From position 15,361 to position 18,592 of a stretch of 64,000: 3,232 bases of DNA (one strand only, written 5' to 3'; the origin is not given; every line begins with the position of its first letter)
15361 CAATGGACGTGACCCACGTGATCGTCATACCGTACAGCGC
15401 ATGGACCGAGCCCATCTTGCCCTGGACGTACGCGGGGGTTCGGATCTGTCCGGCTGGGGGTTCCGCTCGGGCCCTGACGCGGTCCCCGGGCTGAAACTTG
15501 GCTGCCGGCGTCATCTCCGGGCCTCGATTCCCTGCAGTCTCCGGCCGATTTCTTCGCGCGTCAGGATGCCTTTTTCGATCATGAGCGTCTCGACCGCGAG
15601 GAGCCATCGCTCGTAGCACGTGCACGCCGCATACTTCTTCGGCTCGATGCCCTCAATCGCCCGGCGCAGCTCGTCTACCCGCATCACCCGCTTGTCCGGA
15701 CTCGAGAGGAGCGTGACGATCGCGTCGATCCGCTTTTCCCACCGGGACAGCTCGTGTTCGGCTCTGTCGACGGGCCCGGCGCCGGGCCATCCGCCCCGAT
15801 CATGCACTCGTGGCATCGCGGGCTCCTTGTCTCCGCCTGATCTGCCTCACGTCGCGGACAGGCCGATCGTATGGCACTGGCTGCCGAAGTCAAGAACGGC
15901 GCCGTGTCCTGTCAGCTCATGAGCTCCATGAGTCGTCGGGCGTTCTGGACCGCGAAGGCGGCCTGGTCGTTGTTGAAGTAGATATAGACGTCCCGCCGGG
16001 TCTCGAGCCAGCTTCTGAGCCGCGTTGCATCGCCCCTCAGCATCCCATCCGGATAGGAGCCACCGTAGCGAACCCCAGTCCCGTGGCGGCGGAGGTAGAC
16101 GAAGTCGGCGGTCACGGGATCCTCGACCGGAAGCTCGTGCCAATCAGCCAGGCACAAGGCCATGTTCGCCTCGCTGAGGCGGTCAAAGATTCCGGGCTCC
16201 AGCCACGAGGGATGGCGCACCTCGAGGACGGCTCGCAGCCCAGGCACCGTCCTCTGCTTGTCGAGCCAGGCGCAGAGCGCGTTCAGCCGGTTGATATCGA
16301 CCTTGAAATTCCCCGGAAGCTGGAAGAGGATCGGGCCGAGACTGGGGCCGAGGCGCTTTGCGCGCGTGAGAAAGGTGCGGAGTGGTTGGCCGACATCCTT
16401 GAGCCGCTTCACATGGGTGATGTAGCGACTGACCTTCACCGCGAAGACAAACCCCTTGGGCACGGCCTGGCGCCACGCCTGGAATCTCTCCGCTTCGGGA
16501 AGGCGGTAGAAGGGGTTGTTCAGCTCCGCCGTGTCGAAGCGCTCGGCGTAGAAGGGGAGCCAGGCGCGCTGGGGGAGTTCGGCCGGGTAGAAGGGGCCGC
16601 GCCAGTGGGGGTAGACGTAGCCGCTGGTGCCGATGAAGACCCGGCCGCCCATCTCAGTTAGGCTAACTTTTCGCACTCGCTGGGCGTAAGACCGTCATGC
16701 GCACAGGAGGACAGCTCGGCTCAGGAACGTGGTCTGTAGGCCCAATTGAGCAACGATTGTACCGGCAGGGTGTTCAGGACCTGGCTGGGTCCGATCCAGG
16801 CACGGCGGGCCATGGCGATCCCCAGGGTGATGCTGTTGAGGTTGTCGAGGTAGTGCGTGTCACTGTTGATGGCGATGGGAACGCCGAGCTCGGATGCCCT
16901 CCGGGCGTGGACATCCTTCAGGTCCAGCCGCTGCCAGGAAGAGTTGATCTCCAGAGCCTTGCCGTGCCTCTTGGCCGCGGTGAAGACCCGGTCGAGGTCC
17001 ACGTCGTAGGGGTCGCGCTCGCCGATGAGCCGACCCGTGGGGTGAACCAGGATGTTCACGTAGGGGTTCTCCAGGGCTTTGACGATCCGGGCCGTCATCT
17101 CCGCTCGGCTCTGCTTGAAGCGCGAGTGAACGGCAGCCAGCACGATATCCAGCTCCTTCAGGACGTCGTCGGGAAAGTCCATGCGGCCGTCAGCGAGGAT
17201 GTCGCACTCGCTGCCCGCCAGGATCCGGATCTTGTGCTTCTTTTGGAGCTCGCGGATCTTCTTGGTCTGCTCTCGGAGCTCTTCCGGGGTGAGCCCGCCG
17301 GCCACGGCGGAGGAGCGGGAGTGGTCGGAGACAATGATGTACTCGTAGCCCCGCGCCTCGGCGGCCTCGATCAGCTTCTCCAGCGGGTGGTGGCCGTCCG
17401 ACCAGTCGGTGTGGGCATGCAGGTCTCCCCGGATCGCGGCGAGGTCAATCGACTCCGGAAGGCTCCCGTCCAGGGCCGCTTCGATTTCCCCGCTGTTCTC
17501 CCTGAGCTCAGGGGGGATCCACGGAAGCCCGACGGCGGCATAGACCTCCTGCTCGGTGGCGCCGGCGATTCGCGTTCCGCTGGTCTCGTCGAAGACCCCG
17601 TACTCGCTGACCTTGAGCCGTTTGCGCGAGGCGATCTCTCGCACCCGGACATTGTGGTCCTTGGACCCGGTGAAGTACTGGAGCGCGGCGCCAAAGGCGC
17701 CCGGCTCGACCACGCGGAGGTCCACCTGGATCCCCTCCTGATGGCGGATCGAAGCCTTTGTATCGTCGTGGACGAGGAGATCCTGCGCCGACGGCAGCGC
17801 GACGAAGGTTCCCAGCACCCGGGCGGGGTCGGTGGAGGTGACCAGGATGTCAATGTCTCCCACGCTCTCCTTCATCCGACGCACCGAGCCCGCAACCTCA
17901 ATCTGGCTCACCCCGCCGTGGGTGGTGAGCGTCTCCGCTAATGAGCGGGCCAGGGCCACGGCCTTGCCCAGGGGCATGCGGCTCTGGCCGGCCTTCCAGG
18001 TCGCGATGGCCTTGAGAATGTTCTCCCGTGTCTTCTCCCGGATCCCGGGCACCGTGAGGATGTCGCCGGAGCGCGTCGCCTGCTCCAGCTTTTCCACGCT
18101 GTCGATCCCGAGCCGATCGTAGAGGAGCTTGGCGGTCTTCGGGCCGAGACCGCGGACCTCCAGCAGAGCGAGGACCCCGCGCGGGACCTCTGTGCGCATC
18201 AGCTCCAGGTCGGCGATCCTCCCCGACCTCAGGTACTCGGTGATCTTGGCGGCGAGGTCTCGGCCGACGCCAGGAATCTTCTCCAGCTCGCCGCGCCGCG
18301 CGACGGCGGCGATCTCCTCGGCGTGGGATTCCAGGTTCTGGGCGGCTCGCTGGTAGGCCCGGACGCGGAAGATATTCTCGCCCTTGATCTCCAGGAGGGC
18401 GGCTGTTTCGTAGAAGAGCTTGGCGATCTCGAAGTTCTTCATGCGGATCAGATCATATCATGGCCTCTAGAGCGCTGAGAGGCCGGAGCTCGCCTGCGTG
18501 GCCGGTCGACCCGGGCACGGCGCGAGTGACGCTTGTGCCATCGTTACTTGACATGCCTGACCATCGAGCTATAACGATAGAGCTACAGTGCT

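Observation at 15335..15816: Orphan nitrile-hydratase beta-subunit homologue split into two translationally coupled ORFs, with no alpha subunit.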

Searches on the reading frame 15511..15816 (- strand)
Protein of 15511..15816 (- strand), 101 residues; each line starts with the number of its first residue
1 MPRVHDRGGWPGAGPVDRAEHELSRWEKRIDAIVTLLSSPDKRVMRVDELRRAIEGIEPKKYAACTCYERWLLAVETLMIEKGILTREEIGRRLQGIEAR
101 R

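Call 4: search_protein_families(library=ncbifam, proteins=[window:15511-15816:-], max_evalue=1)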
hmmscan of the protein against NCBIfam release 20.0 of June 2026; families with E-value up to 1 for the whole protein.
window:15511-15816:- (101 aa): 2 families
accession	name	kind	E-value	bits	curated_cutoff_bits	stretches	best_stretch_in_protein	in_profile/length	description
TIGR03888.1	nitrile_beta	equivalog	3.5e-20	72.9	152.2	1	1-95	1-96/226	nitrile hydratase subunit beta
TIGR03889.1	nitrile_acc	equivalog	0.02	14.9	46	1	66-90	49-73/74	nitrile hydratase accessory protein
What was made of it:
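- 15511..15816 (-): betaN: intact 101-aa ORF, the N-terminal helical half of nitrile hydratase beta. It carries Y67C and E63A at otherwise near-invariant positions. TIGR03888 positions 1-96 of 226 (call 4).
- On Nitrile hydratase accessory protein (TIGR03889): 14.9 bits against a cutoff of 46, matching positions 49-73 of 74 only (call 4).
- Closest known: Nitrile hydratase accessory or activator proteins. Different: betaN scores 14.9 bits against a cutoff of 46 and matches only 25 residues (call 4).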

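Call 5: search_protein_families(library=pfam, proteins=[window:15511-15816:-], max_evalue=1)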
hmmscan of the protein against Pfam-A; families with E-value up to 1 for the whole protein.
window:15511-15816:- (101 aa): 2 families
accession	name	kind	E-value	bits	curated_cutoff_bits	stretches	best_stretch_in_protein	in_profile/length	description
PF21006.2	NHase_beta_N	-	8.4e-20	71.4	21.5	1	1-95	1-96/115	Nitrile hydratase beta subunit, N-terminal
PF16326.10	ABC_tran_CTD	-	0.13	12.9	32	1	18-72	12-65/69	ABC transporter C-terminal domain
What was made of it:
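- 15511..15816 (-): PF21006 E 8.4e-20 (call 5).
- On Nitrile hydratase beta subunit (PF21006 + PF02211; TIGR03888): PF21006 positions 1-96 of 115, 71.4 bits against a gathering score of 21.5 (call 5).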

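Call 9: find_encoding_contigs(protein=window:15511-15816:-, flank=10000, max_places=6)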
Protein window:15511-15816:- (101 aa): 2 contigs read that carry it; 2 places shown.
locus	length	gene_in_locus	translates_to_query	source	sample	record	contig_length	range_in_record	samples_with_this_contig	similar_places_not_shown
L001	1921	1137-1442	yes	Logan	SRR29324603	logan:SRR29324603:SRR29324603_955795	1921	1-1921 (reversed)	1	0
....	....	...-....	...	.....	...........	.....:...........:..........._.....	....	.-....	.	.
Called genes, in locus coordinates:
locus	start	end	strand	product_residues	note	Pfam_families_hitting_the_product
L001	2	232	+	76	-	?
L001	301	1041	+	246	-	PF01904:DUF72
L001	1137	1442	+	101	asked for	PF21006:NHase_beta_N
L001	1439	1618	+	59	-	PF02211:NHase_beta_C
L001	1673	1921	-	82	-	?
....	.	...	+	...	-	?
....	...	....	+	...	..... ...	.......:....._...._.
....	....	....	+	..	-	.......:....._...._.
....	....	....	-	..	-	?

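Call 15: find_related_loci(query=window:15511-15816:-, collection=genome_contigs, flank=10000)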
Query window:15511-15816:- (101 aa) in genome_contigs; peptide patterns used: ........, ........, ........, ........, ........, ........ (x = any residue, [..] = any of these).
599 stretches matched a pattern (row limit reached: there are more); 283 encode a relative of the query (tblastn E <= 1e-3); the best 80 are kept; 80 distinct loci.
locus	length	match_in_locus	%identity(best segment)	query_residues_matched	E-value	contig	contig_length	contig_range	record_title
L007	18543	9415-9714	72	1-100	4e-46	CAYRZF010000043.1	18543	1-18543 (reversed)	MAG TPA_asm: uncultured bacterium isolate SRP119689_co1_180 genome assembly, contig: NODE_4070_length_18543_cov_20.75394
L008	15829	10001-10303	71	1-101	1e-45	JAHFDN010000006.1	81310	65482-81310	MAG: Candidatus Rokuibacteriota bacterium isolate nzgw246 NODE_17_length_81311_cov_6.074972, whole genome shotgun sequen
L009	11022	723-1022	71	1-100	1e-43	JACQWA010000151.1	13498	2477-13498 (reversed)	MAG: Candidatus Rokuibacteriota bacterium isolate NC_groundwater_1477_Ag_S-0.65um_67_43 S_p65_S5_coassembly_k141_1869997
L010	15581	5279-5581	66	1-101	3e-43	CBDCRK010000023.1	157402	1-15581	MAG: uncultured Candidatus Binatia bacterium isolate c14ce093-c1b4-4a9f-a633-4da5294aefe4 genome assembly, contig: conti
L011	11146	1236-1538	65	1-101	2e-41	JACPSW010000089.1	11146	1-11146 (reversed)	MAG: Candidatus Rokuibacteriota bacterium isolate NC_groundwater_716_Ag_S-0.2um_69_13 S36_SO-2_scaffold_301172, whole ge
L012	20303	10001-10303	64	1-101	3e-41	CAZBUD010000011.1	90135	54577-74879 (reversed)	MAG TPA_asm: uncultured Enterobacteriaceae bacterium isolate SRP092902_co1_597 genome assembly, contig: NODE_167_length_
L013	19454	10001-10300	61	1-100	6e-41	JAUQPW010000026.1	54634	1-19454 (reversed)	MAG: bacterium isolate JZ-2.bins.100.201901 NODE_1020_length_54634_cov_1.507348, whole genome shotgun sequence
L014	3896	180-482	64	1-101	6e-41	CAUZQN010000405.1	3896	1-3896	MAG: uncultured Candidatus Binatia bacterium isolate CB6_Bottom.39 genome assembly, contig: Ga0310122_10020120, whole ge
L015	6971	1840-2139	63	1-100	3e-40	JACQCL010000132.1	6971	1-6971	MAG: Candidatus Rokuibacteriota bacterium isolate NC_groundwater_967_Pr1_S-0.2um_66_23 Montesol18-Sp2_coassembly_scaffol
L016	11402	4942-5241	63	1-100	4e-40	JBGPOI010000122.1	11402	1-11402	MAG: Candidatus Binatia bacterium isolate OBJ_0618_7090110_195 k141_7106800_length_11402_cov_63.1682, whole genome shotg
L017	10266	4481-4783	62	1-101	3e-40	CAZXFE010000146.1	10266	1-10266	MAG TPA_asm: uncultured Enterobacteriaceae bacterium isolate binchicken_co375_177 genome assembly, contig: NODE_2622_len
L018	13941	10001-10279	67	1-93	9e-40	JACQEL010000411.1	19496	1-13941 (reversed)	MAG: Deltaproteobacteria bacterium isolate NC_groundwater_1020_Pr1_S-0.65um_57_10 Montesol18_Sp65_coassembly_scaffold_56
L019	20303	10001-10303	61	1-101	1e-39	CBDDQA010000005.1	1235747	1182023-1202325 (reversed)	MAG: uncultured Candidatus Binatia bacterium isolate 6ae7d3f7-6f3a-412e-99ff-c928d72fc6b4 genome assembly, contig: conti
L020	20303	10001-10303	61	1-101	7e-40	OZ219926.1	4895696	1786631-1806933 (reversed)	MAG: Thermodesulfobacteriota bacterium isolate 21442c6b-cc68-4f82-8039-a5361455a999 genome assembly, chromosome: 3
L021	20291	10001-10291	62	3-99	3e-39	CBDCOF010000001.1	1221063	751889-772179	MAG: Dehalococcoidia bacterium isolate f6db25fd-3272-4cc8-8767-510b53d0c936 genome assembly, contig: contig_1, whole gen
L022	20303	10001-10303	60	1-101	3e-39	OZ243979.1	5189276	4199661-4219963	MAG: uncultured Candidatus Binatia bacterium isolate 1ea5a42d-c5b0-4d9d-a207-f079449ea76f genome assembly, chromosome: 1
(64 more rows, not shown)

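Call 27: search_solved_structures(query=window:15511-15816:-, max_evalue=0.01, show_alignments=2)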
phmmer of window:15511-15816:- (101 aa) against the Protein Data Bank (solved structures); distinct sequences matched with E-value up to 0.01: 24.
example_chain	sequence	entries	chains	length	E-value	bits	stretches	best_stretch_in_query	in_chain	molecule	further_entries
3qxe_B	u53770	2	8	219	7.9e-12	49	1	3-91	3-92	Co-type Nitrile Hydratase beta subunit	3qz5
3qz9_B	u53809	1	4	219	7.9e-12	49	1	3-91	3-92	Co-type Nitrile Hydratase beta subunit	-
3qyh_B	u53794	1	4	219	1.5e-11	48.1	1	3-91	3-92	Co-type Nitrile Hydratase beta subunit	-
3qyg_B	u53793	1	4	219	2.1e-11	47.6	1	3-91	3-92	Co-type Nitrile Hydratase beta subunit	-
4fm4_B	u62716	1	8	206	1.6e-10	44.7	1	3-94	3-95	Nitrile hydratase beta subunit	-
4zgd_B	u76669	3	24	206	1.7e-10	44.7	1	3-94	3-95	Nitrile hydratase beta subunit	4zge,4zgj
1ahj_B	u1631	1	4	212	3.5e-09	40.5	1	36-91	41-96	NITRILE HYDRATASE (SUBUNIT BETA)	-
3a8m_B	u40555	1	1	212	3.6e-09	40.4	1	37-91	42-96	Nitrile hydratase subunit beta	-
2ahj_B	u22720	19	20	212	3.6e-09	40.4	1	37-91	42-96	NITRILE HYDRATASE | Nitrile hydratase subunit beta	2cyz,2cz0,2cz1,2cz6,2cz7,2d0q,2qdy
3wvd_B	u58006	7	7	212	9.6e-09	39.1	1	37-91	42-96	Nitrile hydratase subunit beta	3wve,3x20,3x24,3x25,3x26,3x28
1v29_B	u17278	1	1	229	7.3e-05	26.6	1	3-96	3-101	nitrile hydratase b chain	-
9d6k_B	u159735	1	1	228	0.00019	25.3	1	3-95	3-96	Cobalt-containing nitrile hydratase subunit beta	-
3vyh_B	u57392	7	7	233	0.0002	25.2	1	3-95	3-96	Cobalt-containing nitrile hydratase subunit beta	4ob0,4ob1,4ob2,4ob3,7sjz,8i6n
1ire_B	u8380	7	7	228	0.0002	25.2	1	3-95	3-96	Nitrile Hydratase | Nitrile Hydratase beta subunit | Cobalt-containing nitrile hydratase subunit beta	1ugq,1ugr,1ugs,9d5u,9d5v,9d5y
9d6m_B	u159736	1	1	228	0.0002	25.2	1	3-95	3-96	Cobalt-containing nitrile hydratase subunit beta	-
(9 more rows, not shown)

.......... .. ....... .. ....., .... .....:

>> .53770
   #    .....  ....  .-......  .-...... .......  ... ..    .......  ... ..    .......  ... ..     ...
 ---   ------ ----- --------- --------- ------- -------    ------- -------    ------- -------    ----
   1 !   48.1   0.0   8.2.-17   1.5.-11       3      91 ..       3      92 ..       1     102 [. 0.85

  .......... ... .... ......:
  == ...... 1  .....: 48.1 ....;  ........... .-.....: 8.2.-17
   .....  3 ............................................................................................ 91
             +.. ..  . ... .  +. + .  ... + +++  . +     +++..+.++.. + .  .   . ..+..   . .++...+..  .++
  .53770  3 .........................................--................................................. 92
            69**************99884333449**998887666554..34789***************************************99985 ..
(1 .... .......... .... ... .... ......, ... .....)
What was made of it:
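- On Nitrile hydratase beta subunit (PF21006 + PF02211; TIGR03888): Query residues 37-91 align to 2ahj_B residues 42-96 (call 27).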

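Call 46: search_protein_families(library=pfam, proteins=[L008:11751-12854:+], max_evalue=0.001)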
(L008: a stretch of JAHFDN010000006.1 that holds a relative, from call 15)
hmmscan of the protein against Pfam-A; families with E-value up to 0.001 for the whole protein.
L008:11751-12854:+ (367 aa): 0 families

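Call 62: search_protein_families(library=pfam, proteins=[L022:10349-11134:+], max_evalue=0.001)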
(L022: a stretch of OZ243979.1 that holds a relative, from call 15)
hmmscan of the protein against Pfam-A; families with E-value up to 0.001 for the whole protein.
L022:10349-11134:+ (261 aa): 4 families
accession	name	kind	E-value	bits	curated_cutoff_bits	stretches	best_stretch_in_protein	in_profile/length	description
PF13561.12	adh_short_C2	-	1.7e-56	191.9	27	1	13-259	1-236/236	Enoyl-(Acyl carrier protein) reductase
PF00106.31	adh_short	-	1.8e-48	165.1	26.6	1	7-196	1-188/195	short chain dehydrogenase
PF23441.1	SDR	-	7.9e-07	29.2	27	1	56-258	66-255/258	SDR-like rossmann domain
PF08659.16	KR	-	4.9e-06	27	22.6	1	10-161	4-153/180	KR domain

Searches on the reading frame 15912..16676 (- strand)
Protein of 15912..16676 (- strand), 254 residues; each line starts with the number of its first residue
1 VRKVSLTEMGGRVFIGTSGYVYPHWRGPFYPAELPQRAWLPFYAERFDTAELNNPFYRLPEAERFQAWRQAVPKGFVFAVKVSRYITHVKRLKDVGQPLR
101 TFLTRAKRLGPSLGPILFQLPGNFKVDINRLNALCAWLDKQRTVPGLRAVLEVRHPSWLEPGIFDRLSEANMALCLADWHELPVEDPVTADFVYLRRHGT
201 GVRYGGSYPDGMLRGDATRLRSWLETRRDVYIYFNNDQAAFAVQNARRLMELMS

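Call 46: search_protein_families(library=pfam, proteins=[window:15912-16676:-], max_evalue=0.001)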
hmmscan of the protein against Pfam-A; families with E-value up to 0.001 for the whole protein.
window:15912-16676:- (254 aa): 1 family
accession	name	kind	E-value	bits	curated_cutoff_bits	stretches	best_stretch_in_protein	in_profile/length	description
PF01904.24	DUF72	-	4e-67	226.9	25.3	1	30-252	1-217/217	Protein of unknown function DUF72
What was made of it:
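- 15912..16676 (-): Context: DUF72 gene between PolX and betaN, unique to this lineage at this position. PF01904 E 4e-67 (call 46).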

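Call 61: search_protein_families(library=ncbifam, proteins=[window:15912-16676:-], max_evalue=0.001)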
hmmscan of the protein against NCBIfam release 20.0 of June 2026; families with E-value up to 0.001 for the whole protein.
window:15912-16676:- (254 aa): 1 family
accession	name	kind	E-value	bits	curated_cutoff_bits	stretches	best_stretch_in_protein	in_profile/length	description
NF007637.0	PRK10302.1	equivalog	6e-14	51.9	412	1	41-162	23-140/272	hypothetical protein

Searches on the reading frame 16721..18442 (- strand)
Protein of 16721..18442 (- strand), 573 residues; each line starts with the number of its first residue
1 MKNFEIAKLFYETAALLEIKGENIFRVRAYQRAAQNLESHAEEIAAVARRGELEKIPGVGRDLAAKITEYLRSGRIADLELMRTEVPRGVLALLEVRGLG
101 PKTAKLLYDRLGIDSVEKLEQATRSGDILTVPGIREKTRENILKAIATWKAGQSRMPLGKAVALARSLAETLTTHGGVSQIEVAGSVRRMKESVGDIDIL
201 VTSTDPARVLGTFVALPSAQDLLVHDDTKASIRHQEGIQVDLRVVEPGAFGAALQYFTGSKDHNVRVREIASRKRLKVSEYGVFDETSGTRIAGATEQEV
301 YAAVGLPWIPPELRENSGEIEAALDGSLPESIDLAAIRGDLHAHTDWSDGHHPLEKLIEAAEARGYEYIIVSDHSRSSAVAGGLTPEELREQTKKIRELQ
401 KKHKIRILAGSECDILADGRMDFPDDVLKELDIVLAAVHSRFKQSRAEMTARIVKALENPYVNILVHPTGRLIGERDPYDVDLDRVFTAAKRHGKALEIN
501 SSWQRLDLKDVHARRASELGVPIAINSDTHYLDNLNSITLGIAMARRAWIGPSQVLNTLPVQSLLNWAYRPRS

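Call 46: search_protein_families(library=pfam, proteins=[window:16721-18442:-], max_evalue=0.001)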
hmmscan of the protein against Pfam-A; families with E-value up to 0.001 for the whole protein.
window:16721-18442:- (573 aa): 8 families
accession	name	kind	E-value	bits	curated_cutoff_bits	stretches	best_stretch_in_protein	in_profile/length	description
PF14791.11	DNA_pol_B_thumb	-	1.2e-24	86.3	25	1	253-315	1-63/63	DNA polymerase beta thumb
PF14716.13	HHH_8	-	5.8e-22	78.3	30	1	1-75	1-72/73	Helix-hairpin-helix domain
PF14520.12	HHH_5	-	2.8e-14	53.8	27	1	91-146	2-55/57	Helix-hairpin-helix domain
PF02811.25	PHP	-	1.2e-09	39.2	26.4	1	340-478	1-131/164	PHP domain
PF00633.29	HHH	-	2.7e-06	27.4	24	0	49-70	9-30/30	Helix-hairpin-helix motif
PF12826.13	HHH_2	-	5e-06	27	27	0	92-142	4-51/64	Helix-hairpin-helix motif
PF14792.12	DNA_pol_B_palm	-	7e-06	26.7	25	1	155-207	1-53/113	DNA polymerase beta palm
PF10391.15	DNA_pol_lambd_f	-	0.00057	20.1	29.8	0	93-122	3-31/51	Fingers domain of DNA polymerase lambda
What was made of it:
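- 16721..18442 (-): Context and synteny anchor: PolX-type DNA polymerase with a PHP domain. Pfam HHH_8, DNA_pol_B_thumb and PHP (call 46).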
